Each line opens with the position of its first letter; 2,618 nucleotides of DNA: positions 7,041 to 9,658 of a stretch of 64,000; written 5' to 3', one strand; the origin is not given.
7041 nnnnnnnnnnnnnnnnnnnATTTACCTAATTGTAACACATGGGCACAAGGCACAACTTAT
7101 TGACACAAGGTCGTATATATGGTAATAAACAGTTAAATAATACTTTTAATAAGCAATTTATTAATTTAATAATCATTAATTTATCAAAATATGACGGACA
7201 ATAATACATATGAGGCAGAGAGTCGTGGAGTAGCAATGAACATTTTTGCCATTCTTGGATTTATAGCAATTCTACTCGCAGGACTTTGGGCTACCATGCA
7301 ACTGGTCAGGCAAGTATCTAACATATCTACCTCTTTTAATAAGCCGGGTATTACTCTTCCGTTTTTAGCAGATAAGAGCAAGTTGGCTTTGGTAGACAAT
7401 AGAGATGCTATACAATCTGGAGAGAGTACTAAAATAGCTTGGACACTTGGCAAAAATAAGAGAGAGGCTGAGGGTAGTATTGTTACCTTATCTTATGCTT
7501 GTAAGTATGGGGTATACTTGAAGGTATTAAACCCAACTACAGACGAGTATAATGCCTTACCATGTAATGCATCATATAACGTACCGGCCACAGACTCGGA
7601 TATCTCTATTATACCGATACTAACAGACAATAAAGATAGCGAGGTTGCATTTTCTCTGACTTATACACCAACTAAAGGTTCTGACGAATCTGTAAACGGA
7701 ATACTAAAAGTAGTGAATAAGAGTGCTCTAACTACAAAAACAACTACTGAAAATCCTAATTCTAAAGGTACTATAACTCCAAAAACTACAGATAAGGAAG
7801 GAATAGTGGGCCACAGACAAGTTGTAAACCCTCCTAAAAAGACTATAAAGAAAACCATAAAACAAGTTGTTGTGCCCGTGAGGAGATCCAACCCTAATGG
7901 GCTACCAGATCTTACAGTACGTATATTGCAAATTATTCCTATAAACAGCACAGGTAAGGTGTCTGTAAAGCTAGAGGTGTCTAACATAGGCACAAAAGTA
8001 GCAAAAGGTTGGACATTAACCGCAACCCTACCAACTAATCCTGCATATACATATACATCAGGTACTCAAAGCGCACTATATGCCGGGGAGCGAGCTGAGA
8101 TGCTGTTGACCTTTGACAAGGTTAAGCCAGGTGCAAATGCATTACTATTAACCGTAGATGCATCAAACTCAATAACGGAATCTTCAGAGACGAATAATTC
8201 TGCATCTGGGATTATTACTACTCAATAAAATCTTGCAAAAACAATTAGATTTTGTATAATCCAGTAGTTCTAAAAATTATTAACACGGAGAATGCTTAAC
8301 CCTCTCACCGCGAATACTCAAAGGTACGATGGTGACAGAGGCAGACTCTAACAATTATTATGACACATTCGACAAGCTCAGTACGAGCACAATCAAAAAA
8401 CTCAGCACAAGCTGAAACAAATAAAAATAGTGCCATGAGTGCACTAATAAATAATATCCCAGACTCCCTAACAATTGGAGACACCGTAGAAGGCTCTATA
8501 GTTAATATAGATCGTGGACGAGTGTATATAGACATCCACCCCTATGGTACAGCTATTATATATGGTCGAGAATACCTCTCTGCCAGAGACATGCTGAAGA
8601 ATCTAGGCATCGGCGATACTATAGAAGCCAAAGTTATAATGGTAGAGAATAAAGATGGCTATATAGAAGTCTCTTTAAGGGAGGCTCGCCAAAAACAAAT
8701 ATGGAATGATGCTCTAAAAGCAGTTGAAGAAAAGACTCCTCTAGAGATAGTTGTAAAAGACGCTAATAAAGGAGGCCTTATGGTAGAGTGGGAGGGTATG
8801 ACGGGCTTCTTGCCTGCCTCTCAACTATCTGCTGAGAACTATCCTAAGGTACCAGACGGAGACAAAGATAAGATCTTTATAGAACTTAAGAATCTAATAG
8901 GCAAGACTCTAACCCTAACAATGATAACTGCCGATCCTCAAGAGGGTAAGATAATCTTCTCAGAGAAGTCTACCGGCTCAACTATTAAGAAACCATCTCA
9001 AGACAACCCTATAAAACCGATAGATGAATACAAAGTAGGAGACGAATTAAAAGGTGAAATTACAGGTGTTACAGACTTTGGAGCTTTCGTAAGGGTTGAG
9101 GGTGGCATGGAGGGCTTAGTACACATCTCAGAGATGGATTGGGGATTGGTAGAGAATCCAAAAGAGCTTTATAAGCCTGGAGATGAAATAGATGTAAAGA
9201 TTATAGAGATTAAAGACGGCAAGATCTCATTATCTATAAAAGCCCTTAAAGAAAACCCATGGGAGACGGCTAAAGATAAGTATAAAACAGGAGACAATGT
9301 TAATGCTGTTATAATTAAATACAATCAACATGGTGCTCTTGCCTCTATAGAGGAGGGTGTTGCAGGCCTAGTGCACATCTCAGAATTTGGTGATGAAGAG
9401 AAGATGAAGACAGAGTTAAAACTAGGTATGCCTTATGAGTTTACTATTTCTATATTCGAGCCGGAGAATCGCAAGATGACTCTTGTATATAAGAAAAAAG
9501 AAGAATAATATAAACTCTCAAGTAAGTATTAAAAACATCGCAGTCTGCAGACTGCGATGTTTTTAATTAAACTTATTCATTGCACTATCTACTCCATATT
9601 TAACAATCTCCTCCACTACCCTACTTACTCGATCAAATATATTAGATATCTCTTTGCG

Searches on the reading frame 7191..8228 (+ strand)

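Call 50: search_protein_families(library=pfam, proteins=[window:7191-8228:+], max_evalue=0.001)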
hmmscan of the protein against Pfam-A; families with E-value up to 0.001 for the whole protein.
window:7191-8228:+ (345 aa): 1 family
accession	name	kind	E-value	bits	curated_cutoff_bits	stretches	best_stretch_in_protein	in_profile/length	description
PF07705.17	CARDB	-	1.2e-09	38.7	22.7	1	239-338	2-99/101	CARDB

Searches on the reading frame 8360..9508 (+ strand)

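Call 50: search_protein_families(library=pfam, proteins=[window:8360-9508:+], max_evalue=0.001)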
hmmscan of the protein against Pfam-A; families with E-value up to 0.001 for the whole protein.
window:8360-9508:+ (382 aa): 6 families
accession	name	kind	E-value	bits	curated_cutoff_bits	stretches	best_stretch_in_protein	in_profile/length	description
PF00575.29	S1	-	5.4e-46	155.3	22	4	224-294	2-74/74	S1 RNA binding domain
PF23459.1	S1_RRP5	-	1.5e-07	32.3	27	0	226-288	3-65/72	RRP5 S1 domain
PF21710.3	Spt6_S1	-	1.7e-06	28.7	27.5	0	80-109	60-89/91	Spt6, S1/OB domain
PF13509.12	S1_2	-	0.00032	21.2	21.8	0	231-261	6-36/61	S1 domain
PF21543.3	CvfB_2nd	-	0.00052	20.3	27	0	84-107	53-75/76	Virulence regulatory factor CvfB, second domain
PF02599.21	CsrA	-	0.00064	20.1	27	0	274-297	15-38/53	Global regulator protein family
